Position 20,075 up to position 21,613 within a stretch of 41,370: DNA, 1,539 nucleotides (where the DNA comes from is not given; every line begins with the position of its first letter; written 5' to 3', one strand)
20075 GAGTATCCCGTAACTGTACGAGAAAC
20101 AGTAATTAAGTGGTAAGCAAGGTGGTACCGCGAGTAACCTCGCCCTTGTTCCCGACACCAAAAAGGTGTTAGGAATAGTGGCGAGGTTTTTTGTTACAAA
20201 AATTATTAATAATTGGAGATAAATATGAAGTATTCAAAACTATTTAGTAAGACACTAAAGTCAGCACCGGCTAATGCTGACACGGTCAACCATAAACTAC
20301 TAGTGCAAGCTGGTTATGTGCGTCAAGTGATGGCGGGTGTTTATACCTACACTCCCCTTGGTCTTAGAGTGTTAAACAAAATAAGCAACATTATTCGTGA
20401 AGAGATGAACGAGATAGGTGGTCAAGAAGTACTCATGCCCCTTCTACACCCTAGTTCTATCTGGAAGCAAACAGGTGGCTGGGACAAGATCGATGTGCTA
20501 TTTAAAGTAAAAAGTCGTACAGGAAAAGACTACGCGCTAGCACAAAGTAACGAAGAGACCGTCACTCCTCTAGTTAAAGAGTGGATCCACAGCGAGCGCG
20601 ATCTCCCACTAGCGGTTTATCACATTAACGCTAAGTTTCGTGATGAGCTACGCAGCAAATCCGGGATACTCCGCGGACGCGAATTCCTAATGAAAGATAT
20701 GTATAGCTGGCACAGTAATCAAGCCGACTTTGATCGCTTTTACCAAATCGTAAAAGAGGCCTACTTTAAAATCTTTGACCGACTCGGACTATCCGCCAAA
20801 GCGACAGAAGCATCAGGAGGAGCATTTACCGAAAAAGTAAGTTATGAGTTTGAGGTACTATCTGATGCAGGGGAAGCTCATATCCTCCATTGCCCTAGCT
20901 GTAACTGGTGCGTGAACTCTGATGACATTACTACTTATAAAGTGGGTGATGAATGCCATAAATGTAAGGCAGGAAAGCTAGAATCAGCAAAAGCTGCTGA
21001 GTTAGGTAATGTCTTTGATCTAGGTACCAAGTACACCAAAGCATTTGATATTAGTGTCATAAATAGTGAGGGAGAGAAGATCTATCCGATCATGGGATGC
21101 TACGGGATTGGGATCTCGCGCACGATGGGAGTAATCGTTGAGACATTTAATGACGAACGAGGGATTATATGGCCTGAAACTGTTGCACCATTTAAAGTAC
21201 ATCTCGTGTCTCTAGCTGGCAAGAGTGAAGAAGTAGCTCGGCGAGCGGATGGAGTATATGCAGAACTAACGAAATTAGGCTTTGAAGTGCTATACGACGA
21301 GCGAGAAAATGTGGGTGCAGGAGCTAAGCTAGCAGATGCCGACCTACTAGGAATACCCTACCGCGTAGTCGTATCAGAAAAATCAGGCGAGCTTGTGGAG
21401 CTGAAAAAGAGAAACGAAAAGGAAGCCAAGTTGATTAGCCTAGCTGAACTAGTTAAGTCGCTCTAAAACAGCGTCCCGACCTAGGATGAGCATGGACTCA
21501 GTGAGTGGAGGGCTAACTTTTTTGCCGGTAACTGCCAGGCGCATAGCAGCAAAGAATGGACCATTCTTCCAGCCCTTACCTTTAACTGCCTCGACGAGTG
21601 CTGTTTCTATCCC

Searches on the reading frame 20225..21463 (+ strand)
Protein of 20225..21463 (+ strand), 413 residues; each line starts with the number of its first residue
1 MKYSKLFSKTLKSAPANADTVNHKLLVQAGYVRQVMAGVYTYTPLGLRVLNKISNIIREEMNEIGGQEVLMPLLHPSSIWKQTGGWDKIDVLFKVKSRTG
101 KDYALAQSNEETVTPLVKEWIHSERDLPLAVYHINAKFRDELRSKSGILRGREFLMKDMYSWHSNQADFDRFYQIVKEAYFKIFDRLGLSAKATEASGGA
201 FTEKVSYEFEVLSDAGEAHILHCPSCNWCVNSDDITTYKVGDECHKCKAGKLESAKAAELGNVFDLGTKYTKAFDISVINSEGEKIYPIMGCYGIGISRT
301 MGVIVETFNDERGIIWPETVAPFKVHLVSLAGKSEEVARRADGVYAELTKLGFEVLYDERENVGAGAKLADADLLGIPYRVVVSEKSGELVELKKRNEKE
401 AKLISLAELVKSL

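Call 11: find_homologous_proteins(query=window:20225-21463:+, max_evalue=1e-30)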
Query window:20225-21463:+ (413 aa): 8000 proteins with E <= 1e-30 among 8000 candidates; the best 120 are listed.
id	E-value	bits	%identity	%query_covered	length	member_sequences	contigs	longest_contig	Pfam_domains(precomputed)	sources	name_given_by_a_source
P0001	3.8e-274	927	100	100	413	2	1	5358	PF03129.26,PF00587.31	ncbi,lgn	-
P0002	1.1e-257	873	93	100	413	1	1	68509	PF03129.26,PF00587.31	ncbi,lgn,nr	ncbi:hypothetical protein KBD69_04005 [Candidatus Woesebacteria bacterium]|nr:hypothetical protein [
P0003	5.0e-249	844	89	100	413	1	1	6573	PF03129.26,PF00587.31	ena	-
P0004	4.6e-248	841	89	100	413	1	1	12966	PF03129.26,PF00587.31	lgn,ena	-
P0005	3.2e-247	838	88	100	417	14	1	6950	PF03129.26,PF00587.31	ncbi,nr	ncbi:MAG: hypothetical protein E6Q84_01570 [Thiothrix sp.]|nr:MAG: hypothetical protein E6Q84_01570 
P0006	7.0e-247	837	89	100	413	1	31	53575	PF03129.26,PF00587.31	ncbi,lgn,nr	ncbi:hypothetical protein DCC61_01655 [Candidatus Microgenomates bacterium]|nr:hypothetical protein 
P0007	2.8e-246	835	89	100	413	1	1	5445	PF03129.26,PF00587.31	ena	-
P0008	2.4e-245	832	88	100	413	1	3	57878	PF03129.26,PF00587.31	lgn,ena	-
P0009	5.9e-245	831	87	100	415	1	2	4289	PF03129.26,PF00587.31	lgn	-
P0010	2.3e-244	829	87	100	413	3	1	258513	PF03129.26,PF00587.31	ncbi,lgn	ncbi:MAG: proline--tRNA ligase [Candidatus Microgenomates bacterium]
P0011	1.0e-242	823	87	100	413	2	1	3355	PF03129.26,PF00587.31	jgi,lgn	-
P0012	2.5e-242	822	86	100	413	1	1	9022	PF03129.26,PF00587.31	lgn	-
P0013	1.9e-239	812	86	100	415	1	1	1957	PF03129.26,PF00587.31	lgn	-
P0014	3.8e-239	811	90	95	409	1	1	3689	PF03129.26,PF00587.31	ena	-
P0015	8.2e-230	781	82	99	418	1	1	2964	PF03129.26,PF00587.31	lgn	-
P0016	1.6e-224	763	81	100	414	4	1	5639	PF03129.26,PF00587.31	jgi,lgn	-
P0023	1.6e-218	744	78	99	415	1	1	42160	PF03129.26,PF00587.31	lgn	-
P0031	4.0e-212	723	76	99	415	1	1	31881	PF03129.26,PF00587.31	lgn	-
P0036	1.9e-209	714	75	100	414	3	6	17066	PF03129.26,PF00587.31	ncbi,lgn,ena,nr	ncbi:MAG: Prolyl-tRNA synthetase [Microgenomates group bacterium GW2011_GWC2_46_7]|nr:MAG: Prolyl-tR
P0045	2.5e-206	703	73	100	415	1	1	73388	PF03129.26,PF00587.31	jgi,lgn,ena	-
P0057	1.4e-204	698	73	100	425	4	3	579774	PF03129.26,PF00587.31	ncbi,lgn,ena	-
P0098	1.9e-200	684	72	100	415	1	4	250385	PF03129.26,PF00587.31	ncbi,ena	-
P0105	8.5e-200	682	72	99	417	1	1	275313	PF03129.26,PF00587.31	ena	-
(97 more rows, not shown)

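Call 16: find_related_loci(query=A1, collection=genome_contigs, flank=3000)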
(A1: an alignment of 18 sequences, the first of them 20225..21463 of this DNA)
Query A1 (413 aa) in genome_contigs; peptide patterns used: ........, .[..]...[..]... (x = any residue, [..] = any of these).
600 stretches matched a pattern (row limit reached: there are more); 599 encode a relative of the query (tblastn E <= 1e-3); the best 80 are kept; 80 distinct loci.
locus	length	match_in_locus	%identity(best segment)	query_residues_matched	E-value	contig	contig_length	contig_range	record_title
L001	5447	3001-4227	65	1-413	0e+0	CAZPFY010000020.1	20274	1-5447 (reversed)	MAG TPA_asm: uncultured Pseudomonadales bacterium isolate SRP062349_co1_292 genome assembly, contig: NODE_343_length_202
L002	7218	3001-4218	60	1-411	1e-172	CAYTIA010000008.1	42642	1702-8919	MAG TPA_asm: uncultured Pseudomonadales bacterium isolate SRP241326_co1_68 genome assembly, contig: NODE_1472_length_426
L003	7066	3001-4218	60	1-413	1e-167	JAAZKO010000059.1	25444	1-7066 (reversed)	MAG: Candidatus Paceibacterota bacterium isolate AS22ysBPME_311 162900_AS22, whole genome shotgun sequence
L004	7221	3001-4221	60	1-413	3e-165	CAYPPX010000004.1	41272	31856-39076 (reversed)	MAG TPA_asm: uncultured Pseudomonadales bacterium isolate SRP093185_co1_36 genome assembly, contig: NODE_403_length_4127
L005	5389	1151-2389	55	1-409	3e-158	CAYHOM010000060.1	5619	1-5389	MAG TPA_asm: uncultured Gammaproteobacteria bacterium isolate ERP119705_co15_210 genome assembly, contig: NODE_19033_len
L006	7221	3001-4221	51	1-413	6e-143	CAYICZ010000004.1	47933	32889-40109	MAG TPA_asm: uncultured Gammaproteobacteria bacterium isolate ERP119705_co18_1 genome assembly, contig: NODE_655_length_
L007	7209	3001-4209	51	1-413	2e-138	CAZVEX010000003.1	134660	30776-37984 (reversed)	MAG TPA_asm: uncultured Gammaproteobacteria bacterium isolate binchicken_co38_210 genome assembly, contig: NODE_335_leng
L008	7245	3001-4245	50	1-410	3e-133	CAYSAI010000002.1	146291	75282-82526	MAG TPA_asm: uncultured Gammaproteobacteria bacterium isolate binchicken_co205_33 genome assembly, contig: NODE_32_lengt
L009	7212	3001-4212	49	1-410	6e-133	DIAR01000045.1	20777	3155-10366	MAG TPA_asm: Candidatus Woesebacteria bacterium UBA5073 UBA5073_contig_2832, whole genome shotgun sequence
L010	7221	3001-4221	51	1-413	1e-132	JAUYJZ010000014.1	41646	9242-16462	MAG: bacterium isolate C24_metabat.bin.172 C24_k141_869237, whole genome shotgun sequence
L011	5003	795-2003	50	1-405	1e-131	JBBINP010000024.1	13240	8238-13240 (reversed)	MAG: Candidatus Moraniibacteriota bacterium isolate SIF170217_bin_259 NODE_3083_length_13240_cov_3.7578, whole genome sh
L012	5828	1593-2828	50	1-413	2e-129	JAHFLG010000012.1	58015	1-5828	MAG: Candidatus Harrisonbacteria bacterium isolate nzgw428 NODE_593_length_58016_cov_3.438812, whole genome shotgun sequ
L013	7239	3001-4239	48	1-411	2e-128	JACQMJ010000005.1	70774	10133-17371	MAG: Candidatus Sungiibacteriota bacterium isolate NC_groundwater_1226_Ag_S-0.1um_59_124 S_p1_S3_coassembly_k141_1330587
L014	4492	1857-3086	47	1-409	2e-129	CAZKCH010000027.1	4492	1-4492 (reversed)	MAG TPA_asm: uncultured Candidatus Saccharibacteria bacterium isolate binchicken_co220_105 genome assembly, contig: NODE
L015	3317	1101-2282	48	1-398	4e-132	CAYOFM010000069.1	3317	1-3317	MAG TPA_asm: uncultured Candidatus Saccharibacteria bacterium isolate SRP104257_co1_411 genome assembly, contig: NODE_34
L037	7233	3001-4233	46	1-413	4e-112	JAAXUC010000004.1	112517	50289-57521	MAG: Candidatus Moraniibacteriota bacterium isolate W4_Combined_metabat1_134 W4_Combined_metabat1_134_NODE_42, whole gen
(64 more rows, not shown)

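Call 18: find_related_loci(query=A1, collection=metagenome_contigs, flank=3000)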
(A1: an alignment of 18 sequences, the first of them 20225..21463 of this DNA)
Query A1 (413 aa) in metagenome_contigs; peptide patterns used: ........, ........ (x = any residue, [..] = any of these).
600 stretches matched a pattern (row limit reached: there are more); 593 encode a relative of the query (tblastn E <= 1e-3); the best 80 are kept; 80 distinct loci.
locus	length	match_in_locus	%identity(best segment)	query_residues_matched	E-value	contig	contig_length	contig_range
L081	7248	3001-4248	73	1-413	0e+0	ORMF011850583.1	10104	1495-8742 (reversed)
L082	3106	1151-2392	69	1-413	0e+0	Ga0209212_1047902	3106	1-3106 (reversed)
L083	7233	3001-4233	62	1-413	1e-178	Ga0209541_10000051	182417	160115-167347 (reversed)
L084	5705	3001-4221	61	1-410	4e-174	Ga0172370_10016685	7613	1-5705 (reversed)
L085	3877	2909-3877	72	1-323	2e-177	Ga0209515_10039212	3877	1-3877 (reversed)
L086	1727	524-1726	61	1-409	0e+0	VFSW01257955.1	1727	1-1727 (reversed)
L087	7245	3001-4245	57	1-413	1e-164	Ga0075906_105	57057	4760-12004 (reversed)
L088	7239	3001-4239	58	1-413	1e-160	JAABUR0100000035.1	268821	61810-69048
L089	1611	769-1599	80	1-277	2e-171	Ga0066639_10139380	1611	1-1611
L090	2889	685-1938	51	1-413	5e-147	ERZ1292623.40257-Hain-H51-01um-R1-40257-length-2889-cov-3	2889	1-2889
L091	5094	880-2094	51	1-411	1e-140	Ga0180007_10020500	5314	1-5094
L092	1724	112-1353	51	1-413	3e-150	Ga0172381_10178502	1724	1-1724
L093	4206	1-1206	52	7-409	2e-137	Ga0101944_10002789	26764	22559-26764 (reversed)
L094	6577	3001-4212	50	1-413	2e-136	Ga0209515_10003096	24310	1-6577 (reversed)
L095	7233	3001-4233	50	1-413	3e-135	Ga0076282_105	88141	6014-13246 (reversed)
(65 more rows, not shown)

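Call 24: search_protein_families(library=pfam, proteins=[L081:1889-2647:+, L081:2663-2995:+, window:20225-21463:+])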
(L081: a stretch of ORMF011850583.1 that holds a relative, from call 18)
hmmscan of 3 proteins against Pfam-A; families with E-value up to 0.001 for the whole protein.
L081:1889-2647:+ (253 aa): 1 family
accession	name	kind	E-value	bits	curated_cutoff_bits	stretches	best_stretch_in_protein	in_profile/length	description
PF14748.11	P5CR_dimer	-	6.3e-07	30.1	25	1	160-248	15-105/105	Pyrroline-5-carboxylate reductase dimerisation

L081:2663-2995:+ (111 aa): 1 family
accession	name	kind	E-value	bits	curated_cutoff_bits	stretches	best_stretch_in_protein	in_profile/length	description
PF01588.26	tRNA_bind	-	1.5e-14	54.2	27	1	12-102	1-90/96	Putative tRNA binding domain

window:20225-21463:+ (413 aa): 2 families
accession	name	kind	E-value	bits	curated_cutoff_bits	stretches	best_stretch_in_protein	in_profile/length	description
PF00587.30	tRNA-synt_2b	-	4.9e-30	105.3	29.3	1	93-307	1-178/179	tRNA synthetase class II core domain (G, H, P, S and T)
PF03129.25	HGTP_anticodon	-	2.9e-14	53.4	21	1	324-411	1-89/94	Anticodon binding domain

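Call 30: find_encoding_contigs(protein=P0002, flank=2500, max_places=2)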
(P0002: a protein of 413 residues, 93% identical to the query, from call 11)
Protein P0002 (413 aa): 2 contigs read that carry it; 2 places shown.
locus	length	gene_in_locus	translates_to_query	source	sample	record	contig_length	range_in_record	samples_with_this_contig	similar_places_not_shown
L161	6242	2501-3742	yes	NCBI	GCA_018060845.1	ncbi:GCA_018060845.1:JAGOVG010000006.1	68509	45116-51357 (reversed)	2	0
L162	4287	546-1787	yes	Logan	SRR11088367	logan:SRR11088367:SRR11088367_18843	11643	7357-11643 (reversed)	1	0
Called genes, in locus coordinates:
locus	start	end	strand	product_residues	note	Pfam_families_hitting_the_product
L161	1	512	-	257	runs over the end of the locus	PF14528:LAGLIDADG_3 (weak)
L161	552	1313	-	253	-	PF06966:DUF1295, PF02544:Steroid_dh, PF04191:PEMT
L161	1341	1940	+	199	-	-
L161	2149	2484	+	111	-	PF01588:tRNA_bind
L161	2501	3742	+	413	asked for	PF00587:tRNA-synt_2b, PF03129:HGTP_anticodon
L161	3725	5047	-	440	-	PF00749:tRNA-synt_1c, PF19269:Anticodon_2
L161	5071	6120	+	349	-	-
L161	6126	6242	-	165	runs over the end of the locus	PF04073:tRNA_edit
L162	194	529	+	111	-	PF01588:tRNA_bind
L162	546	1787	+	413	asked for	PF00587:tRNA-synt_2b, PF03129:HGTP_anticodon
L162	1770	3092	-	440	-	PF00749:tRNA-synt_1c, PF19269:Anticodon_2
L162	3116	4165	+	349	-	-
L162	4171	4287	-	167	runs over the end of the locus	PF04073:tRNA_edit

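Call 31: find_encoding_contigs(protein=P0006, flank=2500, max_places=2)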
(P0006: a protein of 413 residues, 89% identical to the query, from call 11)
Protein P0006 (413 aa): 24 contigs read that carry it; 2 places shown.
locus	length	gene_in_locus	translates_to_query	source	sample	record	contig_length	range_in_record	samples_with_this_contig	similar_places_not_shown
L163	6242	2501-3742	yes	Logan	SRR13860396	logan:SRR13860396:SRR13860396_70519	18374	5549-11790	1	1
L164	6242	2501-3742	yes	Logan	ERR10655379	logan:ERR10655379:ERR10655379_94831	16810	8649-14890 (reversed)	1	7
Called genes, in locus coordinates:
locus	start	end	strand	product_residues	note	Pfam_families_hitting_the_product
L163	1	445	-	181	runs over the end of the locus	PF13420:Acetyltransf_4 (weak), PF13673:Acetyltransf_10, PF00583:Acetyltransf_1, PF13508:Acetyltransf_7, PF08445:FR47 (weak)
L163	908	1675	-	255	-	PF06966:DUF1295, PF02544:Steroid_dh (weak), PF04191:PEMT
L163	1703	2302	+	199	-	-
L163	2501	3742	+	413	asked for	PF00587:tRNA-synt_2b, PF03129:HGTP_anticodon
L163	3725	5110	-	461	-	PF00749:tRNA-synt_1c, PF19269:Anticodon_2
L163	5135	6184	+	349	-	-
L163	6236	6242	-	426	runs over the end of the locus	PF01336:tRNA_anti-codon, PF00152:tRNA-synt_2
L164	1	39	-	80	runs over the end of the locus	-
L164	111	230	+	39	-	-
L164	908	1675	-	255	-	PF06966:DUF1295, PF02544:Steroid_dh (weak), PF04191:PEMT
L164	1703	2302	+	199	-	-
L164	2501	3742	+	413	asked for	PF00587:tRNA-synt_2b, PF03129:HGTP_anticodon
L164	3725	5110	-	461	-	PF00749:tRNA-synt_1c, PF19269:Anticodon_2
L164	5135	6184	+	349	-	-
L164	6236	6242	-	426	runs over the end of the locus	PF01336:tRNA_anti-codon, PF00152:tRNA-synt_2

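Call 32: find_encoding_contigs(protein=P0010, flank=2500, max_places=2)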
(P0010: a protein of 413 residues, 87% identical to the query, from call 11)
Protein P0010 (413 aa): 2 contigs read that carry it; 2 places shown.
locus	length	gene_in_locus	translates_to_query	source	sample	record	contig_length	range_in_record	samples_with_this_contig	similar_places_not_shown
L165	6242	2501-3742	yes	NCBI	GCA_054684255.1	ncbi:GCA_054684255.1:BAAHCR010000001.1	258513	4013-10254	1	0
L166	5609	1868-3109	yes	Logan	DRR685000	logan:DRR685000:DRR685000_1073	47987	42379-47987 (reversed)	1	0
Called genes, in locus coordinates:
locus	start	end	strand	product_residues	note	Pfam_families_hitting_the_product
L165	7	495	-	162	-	PF00583:Acetyltransf_1, PF13673:Acetyltransf_10, PF13508:Acetyltransf_7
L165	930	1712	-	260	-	PF06966:DUF1295, PF02544:Steroid_dh, PF04191:PEMT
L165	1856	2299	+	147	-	-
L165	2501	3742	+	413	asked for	PF00587:tRNA-synt_2b, PF03129:HGTP_anticodon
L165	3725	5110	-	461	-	PF00749:tRNA-synt_1c, PF19269:Anticodon_2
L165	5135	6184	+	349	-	-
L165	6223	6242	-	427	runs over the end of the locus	PF01336:tRNA_anti-codon, PF00152:tRNA-synt_2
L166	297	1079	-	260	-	PF06966:DUF1295, PF02544:Steroid_dh, PF04191:PEMT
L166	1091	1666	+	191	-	-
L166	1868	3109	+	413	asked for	PF00587:tRNA-synt_2b, PF03129:HGTP_anticodon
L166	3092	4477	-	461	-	PF00749:tRNA-synt_1c, PF19269:Anticodon_2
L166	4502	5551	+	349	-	-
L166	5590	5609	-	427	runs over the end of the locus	PF01336:tRNA_anti-codon, PF00152:tRNA-synt_2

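Call 33: find_encoding_contigs(protein=P0023, flank=2500, max_places=1)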
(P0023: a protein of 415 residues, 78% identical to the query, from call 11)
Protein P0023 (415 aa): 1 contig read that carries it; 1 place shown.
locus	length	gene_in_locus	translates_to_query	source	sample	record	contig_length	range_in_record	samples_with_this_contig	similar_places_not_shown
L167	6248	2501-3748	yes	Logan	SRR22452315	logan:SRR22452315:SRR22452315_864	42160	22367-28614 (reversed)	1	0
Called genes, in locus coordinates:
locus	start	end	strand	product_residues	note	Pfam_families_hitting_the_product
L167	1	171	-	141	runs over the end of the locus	PF08570:DUF1761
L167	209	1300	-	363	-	PF26514:DUF8173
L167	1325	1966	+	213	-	-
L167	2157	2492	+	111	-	PF01588:tRNA_bind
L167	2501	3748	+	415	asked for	PF00587:tRNA-synt_2b, PF03129:HGTP_anticodon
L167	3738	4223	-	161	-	-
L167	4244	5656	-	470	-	PF00749:tRNA-synt_1c, PF19269:Anticodon_2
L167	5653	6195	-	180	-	PF06821:Ser_hydrolase (weak)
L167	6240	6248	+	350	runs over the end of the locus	-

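Call 34: find_encoding_contigs(protein=P0031, flank=2500, max_places=1)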
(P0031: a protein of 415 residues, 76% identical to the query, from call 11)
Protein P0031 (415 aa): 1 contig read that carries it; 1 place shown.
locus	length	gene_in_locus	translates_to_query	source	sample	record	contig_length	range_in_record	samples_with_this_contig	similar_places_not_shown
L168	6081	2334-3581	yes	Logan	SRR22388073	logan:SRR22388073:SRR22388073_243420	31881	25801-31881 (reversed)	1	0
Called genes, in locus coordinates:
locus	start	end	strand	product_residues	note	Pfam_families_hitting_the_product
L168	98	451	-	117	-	PF03819:MazG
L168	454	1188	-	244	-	PF06966:DUF1295, PF02544:Steroid_dh (weak), PF04191:PEMT (weak)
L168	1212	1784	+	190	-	-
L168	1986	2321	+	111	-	PF01588:tRNA_bind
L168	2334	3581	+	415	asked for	PF00587:tRNA-synt_2b, PF03129:HGTP_anticodon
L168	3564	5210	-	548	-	PF13522:GATase_6, PF13537:GATase_7, PF01380:SIS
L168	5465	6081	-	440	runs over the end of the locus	PF00749:tRNA-synt_1c, PF19269:Anticodon_2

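Call 35: find_encoding_contigs(protein=P0045, flank=2500, max_places=1)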
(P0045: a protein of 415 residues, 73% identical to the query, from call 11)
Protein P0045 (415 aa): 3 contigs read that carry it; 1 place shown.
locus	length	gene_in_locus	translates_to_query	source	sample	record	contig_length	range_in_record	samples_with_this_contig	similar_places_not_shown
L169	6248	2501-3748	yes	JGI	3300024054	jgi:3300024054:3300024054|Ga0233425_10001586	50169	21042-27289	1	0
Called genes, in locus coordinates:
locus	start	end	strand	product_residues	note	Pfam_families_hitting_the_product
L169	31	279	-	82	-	-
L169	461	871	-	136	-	-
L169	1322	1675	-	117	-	PF03819:MazG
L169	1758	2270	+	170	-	-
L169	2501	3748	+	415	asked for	PF00587:tRNA-synt_2b, PF03129:HGTP_anticodon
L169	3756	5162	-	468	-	PF00749:tRNA-synt_1c, PF19269:Anticodon_2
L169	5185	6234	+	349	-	-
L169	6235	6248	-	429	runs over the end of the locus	PF01336:tRNA_anti-codon, PF00152:tRNA-synt_2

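Call 36: find_encoding_contigs(protein=P0057, flank=2500, max_places=1)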
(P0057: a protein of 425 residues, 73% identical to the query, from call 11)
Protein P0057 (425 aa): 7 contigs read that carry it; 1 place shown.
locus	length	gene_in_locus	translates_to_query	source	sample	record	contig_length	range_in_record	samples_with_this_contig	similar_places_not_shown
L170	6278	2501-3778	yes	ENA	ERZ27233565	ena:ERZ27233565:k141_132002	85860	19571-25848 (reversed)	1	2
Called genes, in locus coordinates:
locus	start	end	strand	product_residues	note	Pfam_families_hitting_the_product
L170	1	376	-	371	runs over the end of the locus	PF26514:DUF8173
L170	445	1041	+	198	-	-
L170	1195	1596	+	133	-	PF01588:tRNA_bind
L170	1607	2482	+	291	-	PF00892:EamA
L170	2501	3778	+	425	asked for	PF00587:tRNA-synt_2b, PF03129:HGTP_anticodon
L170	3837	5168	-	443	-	PF00749:tRNA-synt_1c, PF19269:Anticodon_2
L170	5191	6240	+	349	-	-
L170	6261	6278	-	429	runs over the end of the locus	PF01336:tRNA_anti-codon, PF00152:tRNA-synt_2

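Call 37: find_encoding_contigs(protein=P0098, flank=2500, max_places=1)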
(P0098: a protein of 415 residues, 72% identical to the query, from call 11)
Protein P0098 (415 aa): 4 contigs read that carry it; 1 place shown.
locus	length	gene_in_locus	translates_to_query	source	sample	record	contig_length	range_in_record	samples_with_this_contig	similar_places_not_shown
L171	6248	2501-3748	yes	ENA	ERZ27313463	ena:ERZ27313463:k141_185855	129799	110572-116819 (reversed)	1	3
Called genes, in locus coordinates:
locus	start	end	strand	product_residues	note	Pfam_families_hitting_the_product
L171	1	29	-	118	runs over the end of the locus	PF03819:MazG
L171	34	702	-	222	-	-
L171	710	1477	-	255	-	PF06966:DUF1295, PF02544:Steroid_dh, PF04191:PEMT (weak)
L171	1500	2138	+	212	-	-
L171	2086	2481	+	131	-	PF01588:tRNA_bind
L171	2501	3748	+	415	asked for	PF00587:tRNA-synt_2b, PF03129:HGTP_anticodon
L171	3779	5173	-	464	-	PF00749:tRNA-synt_1c, PF19269:Anticodon_2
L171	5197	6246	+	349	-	-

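Call 41: find_encoding_contigs(protein=P0016, flank=2500, max_places=1)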
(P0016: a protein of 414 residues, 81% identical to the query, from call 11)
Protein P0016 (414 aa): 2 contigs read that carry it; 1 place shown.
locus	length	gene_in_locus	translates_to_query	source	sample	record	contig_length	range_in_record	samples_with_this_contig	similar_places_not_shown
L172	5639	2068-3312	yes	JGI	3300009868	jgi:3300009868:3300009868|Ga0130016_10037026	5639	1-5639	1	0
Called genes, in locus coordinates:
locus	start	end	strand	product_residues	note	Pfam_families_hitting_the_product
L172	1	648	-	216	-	?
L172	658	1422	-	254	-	PF06966:DUF1295, PF02544:Steroid_dh (weak)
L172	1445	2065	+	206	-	-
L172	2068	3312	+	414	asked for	PF00587:tRNA-synt_2b, PF03129:HGTP_anticodon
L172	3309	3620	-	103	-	-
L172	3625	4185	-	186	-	PF00561:Abhydrolase_1 (weak), PF06821:Ser_hydrolase, PF12146:Hydrolase_4 (faint), PF12697:Abhydrolase_6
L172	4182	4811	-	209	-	PF14681:UPRTase, PF00156:Pribosyltran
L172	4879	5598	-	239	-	PF00665:rve, PF13683:rve_3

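Call 42: find_encoding_contigs(protein=P0036, flank=2500, max_places=1)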
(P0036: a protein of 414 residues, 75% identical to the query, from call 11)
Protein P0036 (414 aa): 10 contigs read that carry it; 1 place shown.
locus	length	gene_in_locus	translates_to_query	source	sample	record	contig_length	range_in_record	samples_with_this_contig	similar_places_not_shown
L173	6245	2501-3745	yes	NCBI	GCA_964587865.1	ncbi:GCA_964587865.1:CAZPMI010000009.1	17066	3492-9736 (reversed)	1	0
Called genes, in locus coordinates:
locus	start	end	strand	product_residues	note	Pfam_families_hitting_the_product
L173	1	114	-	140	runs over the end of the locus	-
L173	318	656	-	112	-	PF03819:MazG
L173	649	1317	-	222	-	-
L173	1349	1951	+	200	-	PF01966:HD (weak)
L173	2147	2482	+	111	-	PF01588:tRNA_bind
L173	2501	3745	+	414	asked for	PF00587:tRNA-synt_2b, PF03129:HGTP_anticodon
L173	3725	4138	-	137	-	PF00293:NUDIX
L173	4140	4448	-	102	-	-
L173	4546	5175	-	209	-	PF14681:UPRTase, PF00156:Pribosyltran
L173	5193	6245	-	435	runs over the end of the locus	-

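Call 43: find_encoding_contigs(protein=P0105, flank=2500, max_places=1)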
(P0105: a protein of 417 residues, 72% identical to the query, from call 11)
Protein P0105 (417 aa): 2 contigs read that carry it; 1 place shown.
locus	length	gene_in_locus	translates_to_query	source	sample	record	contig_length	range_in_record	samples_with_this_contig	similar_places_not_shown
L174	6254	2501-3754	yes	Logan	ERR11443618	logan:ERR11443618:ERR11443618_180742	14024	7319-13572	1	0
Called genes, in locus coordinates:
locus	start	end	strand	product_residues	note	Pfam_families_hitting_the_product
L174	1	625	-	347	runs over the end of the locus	PF26514:DUF8173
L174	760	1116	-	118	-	PF03819:MazG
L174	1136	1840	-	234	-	-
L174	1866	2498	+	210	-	-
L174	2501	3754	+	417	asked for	PF00587:tRNA-synt_2b, PF03129:HGTP_anticodon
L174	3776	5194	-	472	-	PF00749:tRNA-synt_1c, PF19269:Anticodon_2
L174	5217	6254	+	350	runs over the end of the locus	-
